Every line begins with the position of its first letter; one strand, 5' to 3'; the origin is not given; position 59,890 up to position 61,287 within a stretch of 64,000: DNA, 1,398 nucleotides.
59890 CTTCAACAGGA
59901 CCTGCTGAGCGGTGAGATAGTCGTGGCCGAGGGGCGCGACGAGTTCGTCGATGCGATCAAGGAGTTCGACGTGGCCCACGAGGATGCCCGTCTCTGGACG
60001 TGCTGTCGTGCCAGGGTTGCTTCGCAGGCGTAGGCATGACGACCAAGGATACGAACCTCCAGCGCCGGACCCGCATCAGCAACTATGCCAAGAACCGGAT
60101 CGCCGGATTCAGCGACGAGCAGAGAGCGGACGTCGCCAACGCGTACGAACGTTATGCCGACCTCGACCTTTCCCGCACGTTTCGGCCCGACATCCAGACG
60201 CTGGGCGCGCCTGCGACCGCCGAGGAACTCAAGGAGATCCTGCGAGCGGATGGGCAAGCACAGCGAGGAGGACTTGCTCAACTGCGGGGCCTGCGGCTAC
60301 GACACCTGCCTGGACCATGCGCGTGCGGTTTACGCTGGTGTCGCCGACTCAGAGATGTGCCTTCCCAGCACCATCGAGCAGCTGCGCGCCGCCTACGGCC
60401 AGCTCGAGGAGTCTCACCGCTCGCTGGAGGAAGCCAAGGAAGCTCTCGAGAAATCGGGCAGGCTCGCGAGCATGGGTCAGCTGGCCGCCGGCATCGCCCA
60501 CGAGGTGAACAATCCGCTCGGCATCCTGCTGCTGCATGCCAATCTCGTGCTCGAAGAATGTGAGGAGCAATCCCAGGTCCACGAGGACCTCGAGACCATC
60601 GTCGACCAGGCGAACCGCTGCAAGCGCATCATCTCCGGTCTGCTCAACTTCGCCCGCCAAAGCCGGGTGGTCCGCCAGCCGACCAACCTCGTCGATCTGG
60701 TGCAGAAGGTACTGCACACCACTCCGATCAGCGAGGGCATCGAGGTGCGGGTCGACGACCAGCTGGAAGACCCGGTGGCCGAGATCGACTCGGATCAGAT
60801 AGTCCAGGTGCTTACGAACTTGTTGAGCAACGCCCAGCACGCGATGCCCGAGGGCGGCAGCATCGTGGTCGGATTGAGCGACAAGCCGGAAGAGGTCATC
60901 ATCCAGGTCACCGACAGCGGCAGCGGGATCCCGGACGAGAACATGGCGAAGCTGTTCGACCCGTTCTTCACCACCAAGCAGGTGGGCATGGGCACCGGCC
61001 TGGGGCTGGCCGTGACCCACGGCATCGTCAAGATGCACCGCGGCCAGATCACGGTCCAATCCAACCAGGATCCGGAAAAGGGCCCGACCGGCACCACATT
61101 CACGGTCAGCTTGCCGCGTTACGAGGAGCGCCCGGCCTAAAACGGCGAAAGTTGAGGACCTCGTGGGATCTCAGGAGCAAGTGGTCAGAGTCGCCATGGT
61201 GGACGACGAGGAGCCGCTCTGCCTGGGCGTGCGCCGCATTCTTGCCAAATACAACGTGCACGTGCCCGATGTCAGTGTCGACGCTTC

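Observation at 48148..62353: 14-kb one-strand locus wiring Rex, two HydS-like Fe-S sensors, PHP/GHKL proteins and a phosphorelay around a multimeric [FeFe]-hydrogenase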

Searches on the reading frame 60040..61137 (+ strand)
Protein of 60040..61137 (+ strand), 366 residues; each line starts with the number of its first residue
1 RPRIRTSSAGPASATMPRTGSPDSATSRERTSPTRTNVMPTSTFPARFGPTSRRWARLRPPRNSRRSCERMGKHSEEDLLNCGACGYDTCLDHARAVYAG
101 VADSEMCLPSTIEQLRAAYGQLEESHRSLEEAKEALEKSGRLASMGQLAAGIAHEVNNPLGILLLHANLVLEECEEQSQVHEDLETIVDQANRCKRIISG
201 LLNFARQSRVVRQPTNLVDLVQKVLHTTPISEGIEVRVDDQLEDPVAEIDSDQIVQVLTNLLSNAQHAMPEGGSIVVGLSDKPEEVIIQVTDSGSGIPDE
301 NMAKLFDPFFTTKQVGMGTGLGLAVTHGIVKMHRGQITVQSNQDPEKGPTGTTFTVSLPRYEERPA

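Call 7: search_protein_families(library=pfam, proteins=[window:60040-61137:+], max_evalue=0.01)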
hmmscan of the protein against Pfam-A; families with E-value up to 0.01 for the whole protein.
window:60040-61137:+ (366 aa): 6 families
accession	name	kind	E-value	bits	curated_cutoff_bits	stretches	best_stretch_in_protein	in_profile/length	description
PF02518.31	HATPase_c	-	1.4e-26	93.5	26.4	1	250-360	2-109/111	Histidine kinase-, DNA gyrase B-, and HSP90-like ATPase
PF00512.31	HisKA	-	1.3e-12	48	26.9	1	145-207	2-63/66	His Kinase A (phospho-acceptor) domain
PF04060.18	FeS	-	5.4e-09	36.1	23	1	80-109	4-33/33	Putative Fe-S cluster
PF10090.15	HPTransfase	-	0.0003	21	22.9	1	253-295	31-73/123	Histidine phosphotransferase C-terminal domain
PF13581.12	HATPase_c_2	-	0.00094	19.6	27.4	1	258-331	40-110/127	Histidine kinase-like ATPase domain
PF14501.12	HATPase_c_5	-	0.0011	19.3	22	1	253-343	5-92/102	GHKL domain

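Call 12: find_related_loci(query=window:60040-61137:+, collection=genome_contigs, flank=10000)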
Query window:60040-61137:+ (366 aa) in genome_contigs; peptide patterns used: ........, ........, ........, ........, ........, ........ (x = any residue, [..] = any of these).
127 stretches matched a pattern; 83 encode a relative of the query (tblastn E <= 1e-3); the best 80 are kept; 79 distinct loci.
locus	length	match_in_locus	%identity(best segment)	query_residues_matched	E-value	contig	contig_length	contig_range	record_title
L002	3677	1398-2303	88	65-366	0e+0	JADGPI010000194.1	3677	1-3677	MAG: Thermoleophilia bacterium isolate Chersky_299 k127_13364231, whole genome shotgun sequence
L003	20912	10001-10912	80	61-364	1e-169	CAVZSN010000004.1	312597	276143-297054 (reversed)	MAG: uncultured Actinomycetota bacterium isolate MFD00709.bin.2.159 genome assembly, contig: contig_22494, whole genome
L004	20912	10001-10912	82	61-364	3e-169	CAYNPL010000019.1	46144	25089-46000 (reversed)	MAG TPA_asm: uncultured Gaiellales bacterium isolate binchicken_co274_173 genome assembly, contig: NODE_2046_length_4614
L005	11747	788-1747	75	44-363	2e-162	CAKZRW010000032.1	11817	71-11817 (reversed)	MAG TPA_asm: uncultured actinobacterium isolate SRR5214706_bin.117_CONCOCT_v1.1_MAG genome assembly, contig: ERZ1744544.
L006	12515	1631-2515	79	70-364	3e-153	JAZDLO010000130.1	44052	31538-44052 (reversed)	MAG: bacterium isolate MEGAHIT-group-0.602 k141_14154041, whole genome shotgun sequence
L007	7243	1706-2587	75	69-362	5e-153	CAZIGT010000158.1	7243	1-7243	MAG TPA_asm: uncultured Thermoleophilia bacterium isolate SRP167436_co1_25 genome assembly, contig: NODE_17374_length_72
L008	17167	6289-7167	74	70-362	7e-150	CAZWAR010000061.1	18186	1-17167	MAG TPA_asm: uncultured Gaiellales bacterium isolate binchicken_co129_799 genome assembly, contig: NODE_8984_length_1818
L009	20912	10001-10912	76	61-364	7e-150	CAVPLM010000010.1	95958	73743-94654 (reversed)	MAG: uncultured Actinomycetes bacterium isolate MFD00032.bin.2.39 genome assembly, contig: contig_45240, whole genome sh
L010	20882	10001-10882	73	70-363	8e-149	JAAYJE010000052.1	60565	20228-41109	MAG: Actinomycetota bacterium isolate AS10tlH2TH_230 97618_AS10, whole genome shotgun sequence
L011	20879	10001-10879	77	70-362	5e-149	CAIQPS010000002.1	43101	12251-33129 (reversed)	MAG: uncultured actinobacterium isolate LaPlata_bin-3933 genome assembly, contig: bin-3933:002/169, whole genome shotgun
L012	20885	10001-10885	76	70-364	1e-147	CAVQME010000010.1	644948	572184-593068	MAG: uncultured Actinomycetes bacterium isolate MFD00032.bin.1.257 genome assembly, contig: contig_9014, whole genome sh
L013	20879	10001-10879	76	70-362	6e-147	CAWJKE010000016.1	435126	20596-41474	MAG: uncultured Actinomycetota bacterium isolate MFD05942.bin.1.451 genome assembly, contig: contig_941, whole genome sh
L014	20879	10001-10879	76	70-362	1e-146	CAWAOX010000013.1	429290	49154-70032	MAG: uncultured Actinomycetota bacterium isolate MFD02979.bin.1.129 genome assembly, contig: contig_35935, whole genome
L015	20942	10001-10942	74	51-364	1e-146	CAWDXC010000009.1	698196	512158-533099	MAG: uncultured Actinomycetes bacterium isolate MFD05942.bin.1.358 genome assembly, contig: contig_23263, whole genome s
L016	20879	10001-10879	75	70-362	1e-144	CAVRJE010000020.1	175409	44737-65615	MAG: uncultured Actinomycetota bacterium isolate MFD05942.bin.2.329 genome assembly, contig: contig_6027, whole genome s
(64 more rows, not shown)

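Call 16: search_protein_families(library=pfam, proteins=[L004:809-1156:+, L004:1149-2006:+, L004:1984-2496:+, L004:2546-3157:+, L004:3157-3543:+, L004:3543-6623:+, L004:6626-8395:+, L004:8487-8900:+, L004:8903-10918:+, L004:10923-12155:+], max_evalue=0.001)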
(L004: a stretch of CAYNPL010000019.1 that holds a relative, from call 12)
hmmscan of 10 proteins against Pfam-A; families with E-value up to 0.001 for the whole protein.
L004:809-1156:+ (116 aa): 1 family
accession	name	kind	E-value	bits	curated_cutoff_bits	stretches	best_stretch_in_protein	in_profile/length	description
PF07085.17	DRTGG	-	2.6e-05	24.4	25.2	1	57-109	52-104/105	DRTGG domain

L004:1149-2006:+ (286 aa): 1 family
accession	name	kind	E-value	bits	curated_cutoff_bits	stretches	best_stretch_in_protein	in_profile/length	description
PF02811.25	PHP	-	6.3e-07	30.3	26.4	1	31-103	1-74/164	PHP domain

L004:1984-2496:+ (171 aa): 2 families
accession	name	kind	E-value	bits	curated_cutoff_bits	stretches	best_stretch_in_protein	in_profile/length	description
PF02518.31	HATPase_c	-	8.3e-17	62.1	26.4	1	10-111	6-110/111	Histidine kinase-, DNA gyrase B-, and HSP90-like ATPase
PF13589.12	HATPase_c_3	-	9.8e-06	26.1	25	1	14-54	7-46/137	Histidine kinase-, DNA gyrase B-, and HSP90-like ATPase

L004:2546-3157:+ (204 aa): 1 family
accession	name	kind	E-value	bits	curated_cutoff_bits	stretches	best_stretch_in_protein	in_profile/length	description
PF01257.25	2Fe-2S_thioredx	-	2e-48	164.4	24.8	1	30-172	2-144/145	Thioredoxin-like [2Fe-2S] ferredoxin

L004:3157-3543:+ (129 aa): 0 families

L004:3543-6623:+ (1027 aa): 17 families
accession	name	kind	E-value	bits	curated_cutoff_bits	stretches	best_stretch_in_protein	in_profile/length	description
PF01512.22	Complex1_51K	-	1.1e-46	158.9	31.2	1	162-331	3-149/150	Nuo51 FMN-binding domain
PF10589.14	NADH_4Fe-4S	-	1.3e-35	121.6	23.5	1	442-526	1-85/85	NADH-ubiquinone oxidoreductase-F iron-sulfur binding region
PF07992.20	Pyr_redox_2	-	1.6e-31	110.3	26.1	1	636-933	2-291/291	Pyridine nucleotide-disulphide oxidoreductase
PF14691.11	Fer4_20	-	7.1e-22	77.8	25.8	1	530-620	17-110/113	Dihydroprymidine dehydrogenase domain II, 4Fe-4S cluster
PF00070.33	Pyr_redox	-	8.5e-14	52.3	22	2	768-841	2-78/82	Pyridine nucleotide-disulphide oxidoreductase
PF13450.12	NAD_binding_8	-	5.3e-11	43.1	21.9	1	639-672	1-34/68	NAD(P)-binding Rossmann-like domain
PF13738.12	Pyr_redox_3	-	6.3e-11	42.5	30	1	760-801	159-200/305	Pyridine nucleotide-disulphide oxidoreductase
PF12831.13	FAD_oxidored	-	9e-09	35.6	27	1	637-677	2-42/416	FAD dependent oxidoreductase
PF01266.30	DAO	-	1e-07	32.3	27.9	1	636-671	1-37/353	FAD dependent oxidoreductase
PF01257.25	2Fe-2S_thioredx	-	1.2e-07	32.1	24.8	1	7-82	66-143/145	Thioredoxin-like [2Fe-2S] ferredoxin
PF00890.30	FAD_binding_2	-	1.3e-07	31.6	20.4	1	637-674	2-39/414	FAD binding domain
PF01946.23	Thi4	-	2.1e-07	30.9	26.2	1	633-671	16-55/235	Thi4 family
PF01262.27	AlaDh_PNT_C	-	2e-06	27.8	23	0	766-799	29-61/214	Alanine dehydrogenase/PNT, C-terminal domain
PF01494.25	FAD_binding_3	-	6.1e-05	22.8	22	1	636-666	3-33/349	FAD binding domain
PF03486.20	HI0933_like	-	7.2e-05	22.8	50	0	636-670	2-36/244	HI0933-like protein Rossmann domain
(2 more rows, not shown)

L004:6626-8395:+ (590 aa): 12 families
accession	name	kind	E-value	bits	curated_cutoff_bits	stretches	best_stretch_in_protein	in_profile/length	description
PF02906.19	Fe_hyd_lg_C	-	8.1e-97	324.1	22.1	1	222-524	1-245/245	Iron only hydrogenase large subunit, C-terminal domain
PF02256.22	Fe_hyd_SSU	-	1.5e-26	92.7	24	1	533-587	2-56/56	Iron hydrogenase small subunit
PF13510.11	Fer2_4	-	2.5e-20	72.7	22.8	1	4-76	6-81/82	2Fe-2S iron-sulfur cluster binding domain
PF10588.14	NADH-G_4Fe-4S_3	-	1.1e-12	47.7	27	1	83-120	1-38/40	NADH-ubiquinone oxidoreductase-G iron-sulfur binding region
PF13237.11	Fer4_10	-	4.2e-07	30.2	25.5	0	188-208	8-30/53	4Fe-4S dicluster domain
PF13187.11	Fer4_9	-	6.5e-07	29.7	27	0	188-204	36-52/52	4Fe-4S dicluster domain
PF00037.32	Fer4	-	1.2e-06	28.6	21.1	1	189-205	8-24/24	4Fe-4S binding domain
PF12838.12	Fer4_7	-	4.1e-06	27.6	27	1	145-203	1-52/52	4Fe-4S dicluster domain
PF13484.11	Fer4_16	-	0.00022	22.4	30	1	189-209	2-23/66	4Fe-4S double cluster binding domain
PF25160.1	LdpA_Fe-S-bd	-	0.00042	20.5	27.6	1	177-208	13-47/49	LdpA Fe-S cluster-binding domain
PF13183.11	Fer4_8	-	0.00048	21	27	0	189-206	5-22/68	4Fe-4S dicluster domain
PF12837.12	Fer4_6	-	0.0005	20.3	25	0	141-156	4-19/24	4Fe-4S binding domain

L004:8487-8900:+ (138 aa): 1 family
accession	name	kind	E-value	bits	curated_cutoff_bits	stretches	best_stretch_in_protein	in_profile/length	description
PF00072.30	Response_reg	-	7.7e-19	68.4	30.2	1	9-128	1-110/111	Response regulator receiver domain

L004:8903-10918:+ (672 aa): 12 families
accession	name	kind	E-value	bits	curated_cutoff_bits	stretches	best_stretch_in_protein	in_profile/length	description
PF02906.19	Fe_hyd_lg_C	-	4.7e-37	128.4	22.1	1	78-304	2-245/245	Iron only hydrogenase large subunit, C-terminal domain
PF02518.31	HATPase_c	-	9.3e-27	94.1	26.4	1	556-666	2-109/111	Histidine kinase-, DNA gyrase B-, and HSP90-like ATPase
PF00512.31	HisKA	-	3.6e-14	53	26.9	1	451-513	2-63/66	His Kinase A (phospho-acceptor) domain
PF04060.18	FeS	-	3.8e-09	36.5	23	1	386-415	4-33/33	Putative Fe-S cluster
PF13237.11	Fer4_10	-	3e-08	33.9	25.5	1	10-55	3-52/53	4Fe-4S dicluster domain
PF00037.32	Fer4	-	2.8e-06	27.3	21.1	1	40-59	3-22/24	4Fe-4S binding domain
PF12838.12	Fer4_7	-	3.8e-06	27.7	27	1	15-59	1-52/52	4Fe-4S dicluster domain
PF13187.11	Fer4_9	-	4.1e-06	27.2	27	1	15-59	1-51/52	4Fe-4S dicluster domain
PF25160.1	LdpA_Fe-S-bd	-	7.3e-06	26.1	27.6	1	22-58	9-41/49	LdpA Fe-S cluster-binding domain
PF13581.12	HATPase_c_2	-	0.00023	21.6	27.4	1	527-637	11-110/127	Histidine kinase-like ATPase domain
PF14697.11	Fer4_21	-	0.0005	20.6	35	1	11-56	3-52/59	4Fe-4S dicluster domain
PF12837.12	Fer4_6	-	0.00054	20.2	25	0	40-56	4-20/24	4Fe-4S binding domain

L004:10923-12155:+ (411 aa): 4 families
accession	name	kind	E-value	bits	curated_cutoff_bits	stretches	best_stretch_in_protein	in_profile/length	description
PF02518.31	HATPase_c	-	1e-26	94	26.4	1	271-380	2-109/111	Histidine kinase-, DNA gyrase B-, and HSP90-like ATPase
PF00072.30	Response_reg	-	3.3e-20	72.8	30.2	1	17-138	1-110/111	Response regulator receiver domain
PF00512.31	HisKA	-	1.6e-14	54.1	26.9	1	164-225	4-66/66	His Kinase A (phospho-acceptor) domain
PF13581.12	HATPase_c_2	-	2.1e-05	25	27.4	1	273-357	30-111/127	Histidine kinase-like ATPase domain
